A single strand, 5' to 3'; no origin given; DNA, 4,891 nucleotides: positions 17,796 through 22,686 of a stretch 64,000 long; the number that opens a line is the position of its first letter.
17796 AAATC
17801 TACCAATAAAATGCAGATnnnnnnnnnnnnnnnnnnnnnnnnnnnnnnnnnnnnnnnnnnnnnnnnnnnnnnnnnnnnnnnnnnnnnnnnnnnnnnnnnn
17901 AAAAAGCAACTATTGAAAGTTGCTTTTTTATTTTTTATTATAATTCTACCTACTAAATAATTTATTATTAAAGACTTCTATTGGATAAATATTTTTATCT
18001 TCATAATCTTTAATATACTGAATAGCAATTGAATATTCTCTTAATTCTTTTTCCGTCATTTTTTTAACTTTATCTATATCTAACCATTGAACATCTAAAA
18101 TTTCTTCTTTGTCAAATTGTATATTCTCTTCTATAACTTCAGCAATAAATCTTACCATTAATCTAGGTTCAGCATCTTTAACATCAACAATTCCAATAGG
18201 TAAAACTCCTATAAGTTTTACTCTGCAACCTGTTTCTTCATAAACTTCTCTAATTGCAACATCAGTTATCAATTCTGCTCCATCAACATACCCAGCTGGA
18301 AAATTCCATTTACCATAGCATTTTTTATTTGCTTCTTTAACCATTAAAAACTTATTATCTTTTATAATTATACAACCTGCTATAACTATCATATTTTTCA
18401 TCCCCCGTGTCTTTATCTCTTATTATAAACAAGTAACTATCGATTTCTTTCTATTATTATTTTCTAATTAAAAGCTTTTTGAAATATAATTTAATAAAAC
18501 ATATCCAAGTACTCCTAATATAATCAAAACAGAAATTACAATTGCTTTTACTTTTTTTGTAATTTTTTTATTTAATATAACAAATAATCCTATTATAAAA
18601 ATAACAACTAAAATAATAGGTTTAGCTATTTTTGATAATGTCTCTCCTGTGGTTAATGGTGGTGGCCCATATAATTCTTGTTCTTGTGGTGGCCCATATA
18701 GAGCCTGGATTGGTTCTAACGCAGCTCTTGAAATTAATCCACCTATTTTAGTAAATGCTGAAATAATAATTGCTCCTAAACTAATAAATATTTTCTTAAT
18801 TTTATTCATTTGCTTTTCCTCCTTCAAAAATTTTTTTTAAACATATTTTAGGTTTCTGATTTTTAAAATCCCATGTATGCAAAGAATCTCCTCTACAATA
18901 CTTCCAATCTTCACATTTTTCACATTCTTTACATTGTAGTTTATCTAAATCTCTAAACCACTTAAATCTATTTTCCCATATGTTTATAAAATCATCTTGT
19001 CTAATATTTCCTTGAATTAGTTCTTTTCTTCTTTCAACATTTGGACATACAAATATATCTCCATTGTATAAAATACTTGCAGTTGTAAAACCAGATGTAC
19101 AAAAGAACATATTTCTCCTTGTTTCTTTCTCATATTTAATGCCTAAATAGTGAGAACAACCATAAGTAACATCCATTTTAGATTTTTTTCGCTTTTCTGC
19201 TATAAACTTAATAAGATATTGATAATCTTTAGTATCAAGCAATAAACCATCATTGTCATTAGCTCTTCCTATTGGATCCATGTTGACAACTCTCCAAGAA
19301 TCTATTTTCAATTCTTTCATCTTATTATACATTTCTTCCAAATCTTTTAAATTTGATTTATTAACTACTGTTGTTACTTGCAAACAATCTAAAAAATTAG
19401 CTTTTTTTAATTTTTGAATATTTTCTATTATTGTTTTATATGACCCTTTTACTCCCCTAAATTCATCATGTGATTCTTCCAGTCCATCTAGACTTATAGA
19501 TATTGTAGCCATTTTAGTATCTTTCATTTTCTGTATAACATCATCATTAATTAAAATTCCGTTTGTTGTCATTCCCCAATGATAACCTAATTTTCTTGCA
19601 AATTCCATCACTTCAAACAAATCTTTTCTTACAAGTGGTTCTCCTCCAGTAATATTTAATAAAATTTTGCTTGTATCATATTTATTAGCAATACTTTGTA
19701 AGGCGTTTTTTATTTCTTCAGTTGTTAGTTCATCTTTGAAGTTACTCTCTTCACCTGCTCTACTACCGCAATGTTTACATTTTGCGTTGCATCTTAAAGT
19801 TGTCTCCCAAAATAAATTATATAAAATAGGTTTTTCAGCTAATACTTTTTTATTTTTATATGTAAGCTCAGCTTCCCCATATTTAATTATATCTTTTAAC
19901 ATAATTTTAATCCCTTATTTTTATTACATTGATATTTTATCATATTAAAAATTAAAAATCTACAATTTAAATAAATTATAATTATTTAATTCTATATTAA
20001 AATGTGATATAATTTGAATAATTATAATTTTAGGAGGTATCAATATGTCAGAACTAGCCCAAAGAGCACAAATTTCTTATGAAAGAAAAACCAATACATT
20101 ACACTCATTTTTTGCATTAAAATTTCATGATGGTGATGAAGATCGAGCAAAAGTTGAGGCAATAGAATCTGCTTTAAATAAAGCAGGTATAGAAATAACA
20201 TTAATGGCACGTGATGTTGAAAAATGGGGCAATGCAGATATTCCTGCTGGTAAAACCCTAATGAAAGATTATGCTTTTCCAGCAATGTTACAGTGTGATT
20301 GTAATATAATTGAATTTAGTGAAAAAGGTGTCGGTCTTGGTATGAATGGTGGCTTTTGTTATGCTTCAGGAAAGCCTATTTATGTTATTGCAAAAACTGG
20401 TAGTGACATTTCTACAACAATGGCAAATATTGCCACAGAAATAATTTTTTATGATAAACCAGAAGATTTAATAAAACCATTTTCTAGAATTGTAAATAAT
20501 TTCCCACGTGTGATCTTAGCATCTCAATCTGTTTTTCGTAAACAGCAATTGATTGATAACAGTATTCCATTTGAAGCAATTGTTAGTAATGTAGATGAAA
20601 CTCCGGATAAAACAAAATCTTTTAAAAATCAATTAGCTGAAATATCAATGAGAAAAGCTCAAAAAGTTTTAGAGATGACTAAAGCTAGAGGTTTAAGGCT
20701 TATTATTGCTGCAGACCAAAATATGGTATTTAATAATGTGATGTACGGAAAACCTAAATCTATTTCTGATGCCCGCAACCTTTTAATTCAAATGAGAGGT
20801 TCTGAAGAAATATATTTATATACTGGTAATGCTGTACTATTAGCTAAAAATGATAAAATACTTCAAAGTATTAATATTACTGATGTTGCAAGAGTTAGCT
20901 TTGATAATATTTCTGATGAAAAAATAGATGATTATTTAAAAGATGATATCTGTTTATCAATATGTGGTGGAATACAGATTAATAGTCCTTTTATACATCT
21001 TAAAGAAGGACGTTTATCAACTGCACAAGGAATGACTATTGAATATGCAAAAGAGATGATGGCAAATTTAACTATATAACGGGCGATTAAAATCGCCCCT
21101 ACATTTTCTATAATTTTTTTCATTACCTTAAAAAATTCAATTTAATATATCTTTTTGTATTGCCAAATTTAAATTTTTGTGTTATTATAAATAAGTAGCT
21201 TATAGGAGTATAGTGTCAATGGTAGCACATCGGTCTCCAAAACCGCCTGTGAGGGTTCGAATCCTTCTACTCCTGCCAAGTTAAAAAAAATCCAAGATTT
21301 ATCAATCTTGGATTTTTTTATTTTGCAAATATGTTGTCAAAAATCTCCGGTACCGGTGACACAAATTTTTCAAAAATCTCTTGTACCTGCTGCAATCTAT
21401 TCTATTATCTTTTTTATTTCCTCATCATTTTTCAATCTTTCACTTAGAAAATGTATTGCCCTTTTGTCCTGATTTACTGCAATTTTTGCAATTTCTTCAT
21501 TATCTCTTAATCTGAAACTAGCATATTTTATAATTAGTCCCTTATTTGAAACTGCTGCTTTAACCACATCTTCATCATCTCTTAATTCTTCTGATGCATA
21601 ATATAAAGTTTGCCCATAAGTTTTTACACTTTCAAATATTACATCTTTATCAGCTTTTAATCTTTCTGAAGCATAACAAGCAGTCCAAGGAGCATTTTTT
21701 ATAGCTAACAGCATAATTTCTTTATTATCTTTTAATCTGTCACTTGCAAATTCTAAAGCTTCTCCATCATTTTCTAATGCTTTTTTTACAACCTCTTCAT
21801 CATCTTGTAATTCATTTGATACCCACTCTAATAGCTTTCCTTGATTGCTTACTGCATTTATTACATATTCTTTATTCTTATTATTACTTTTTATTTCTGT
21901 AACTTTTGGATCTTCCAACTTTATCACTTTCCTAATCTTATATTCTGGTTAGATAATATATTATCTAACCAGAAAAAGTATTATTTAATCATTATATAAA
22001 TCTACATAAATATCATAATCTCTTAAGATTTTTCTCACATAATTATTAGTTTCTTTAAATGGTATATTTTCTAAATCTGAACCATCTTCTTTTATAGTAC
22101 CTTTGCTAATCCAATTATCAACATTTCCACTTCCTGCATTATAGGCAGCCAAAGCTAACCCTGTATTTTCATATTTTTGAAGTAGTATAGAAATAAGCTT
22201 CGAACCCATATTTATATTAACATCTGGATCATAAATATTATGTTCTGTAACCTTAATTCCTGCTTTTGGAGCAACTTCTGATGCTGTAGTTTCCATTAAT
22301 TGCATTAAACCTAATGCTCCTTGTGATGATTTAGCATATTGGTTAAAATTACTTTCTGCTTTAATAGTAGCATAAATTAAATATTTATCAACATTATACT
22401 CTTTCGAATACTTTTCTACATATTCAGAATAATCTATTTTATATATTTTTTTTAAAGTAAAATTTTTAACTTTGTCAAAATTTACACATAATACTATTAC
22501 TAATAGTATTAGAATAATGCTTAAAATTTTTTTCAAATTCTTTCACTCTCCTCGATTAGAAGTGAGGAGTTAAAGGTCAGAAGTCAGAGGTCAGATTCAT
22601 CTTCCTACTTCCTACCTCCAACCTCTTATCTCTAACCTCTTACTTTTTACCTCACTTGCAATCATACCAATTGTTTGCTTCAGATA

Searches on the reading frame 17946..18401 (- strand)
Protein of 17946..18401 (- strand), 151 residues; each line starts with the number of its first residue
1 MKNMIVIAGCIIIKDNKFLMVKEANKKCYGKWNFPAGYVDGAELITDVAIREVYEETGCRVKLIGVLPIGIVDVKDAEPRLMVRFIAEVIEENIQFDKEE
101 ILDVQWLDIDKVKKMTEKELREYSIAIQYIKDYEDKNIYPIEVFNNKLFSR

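Call 80: search_protein_families(library=pfam, proteins=[window:17946-18401:-], max_evalue=0.00001)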
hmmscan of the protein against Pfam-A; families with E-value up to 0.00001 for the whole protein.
window:17946-18401:- (151 aa): 1 family
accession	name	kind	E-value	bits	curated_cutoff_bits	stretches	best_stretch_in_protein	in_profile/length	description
PF00293.34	NUDIX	-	3.3e-19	69.7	21.1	1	8-119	6-126/134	NUDIX domain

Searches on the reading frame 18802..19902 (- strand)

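Call 80: search_protein_families(library=pfam, proteins=[window:18802-19902:-], max_evalue=0.00001)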
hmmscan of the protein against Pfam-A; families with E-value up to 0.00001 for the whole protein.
window:18802-19902:- (366 aa): 3 families
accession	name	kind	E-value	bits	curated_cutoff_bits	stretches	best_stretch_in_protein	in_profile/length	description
PF04055.27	Radical_SAM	-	3.3e-28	99.4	29.5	1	33-194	2-165/166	Radical SAM superfamily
PF13186.11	SPASM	-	1.2e-09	38.7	21.5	1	268-330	1-66/67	Iron-sulfur cluster-binding domain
PF13353.11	Fer4_12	-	2.3e-06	28.4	22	1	38-154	15-131/137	4Fe-4S single cluster domain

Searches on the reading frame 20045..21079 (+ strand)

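Call 80: search_protein_families(library=pfam, proteins=[window:20045-21079:+], max_evalue=0.00001)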
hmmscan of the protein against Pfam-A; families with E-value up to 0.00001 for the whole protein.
window:20045-21079:+ (344 aa): 1 family
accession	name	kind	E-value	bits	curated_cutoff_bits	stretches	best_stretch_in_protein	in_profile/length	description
PF02545.19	Maf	-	8.7e-28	97.7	27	1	155-340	1-185/187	Maf-like protein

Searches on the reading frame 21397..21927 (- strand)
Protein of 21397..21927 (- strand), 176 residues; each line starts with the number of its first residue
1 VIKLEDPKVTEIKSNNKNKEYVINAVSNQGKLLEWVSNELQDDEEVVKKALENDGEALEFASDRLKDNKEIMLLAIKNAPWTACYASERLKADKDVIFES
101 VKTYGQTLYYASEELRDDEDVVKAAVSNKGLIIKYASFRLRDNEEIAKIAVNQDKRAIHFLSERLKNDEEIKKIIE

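Call 80: search_protein_families(library=pfam, proteins=[window:21397-21927:-], max_evalue=0.00001)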
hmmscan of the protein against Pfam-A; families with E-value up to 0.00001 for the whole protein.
window:21397-21927:- (176 aa): 1 family
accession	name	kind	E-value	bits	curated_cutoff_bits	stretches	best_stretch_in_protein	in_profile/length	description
PF13475.11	DUF4116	-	1e-65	217.5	24.9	5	43-91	1-49/49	Domain of unknown function (DUF4116)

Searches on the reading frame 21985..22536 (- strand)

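Call 80: search_protein_families(library=pfam, proteins=[window:21985-22536:-], max_evalue=0.00001)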
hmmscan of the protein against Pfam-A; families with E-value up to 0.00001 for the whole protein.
window:21985-22536:- (183 aa): 1 family
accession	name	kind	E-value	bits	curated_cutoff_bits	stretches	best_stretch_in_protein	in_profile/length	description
PF01464.25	SLT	-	1.4e-30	105.7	21.3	1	39-147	2-109/117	Transglycosylase SLT domain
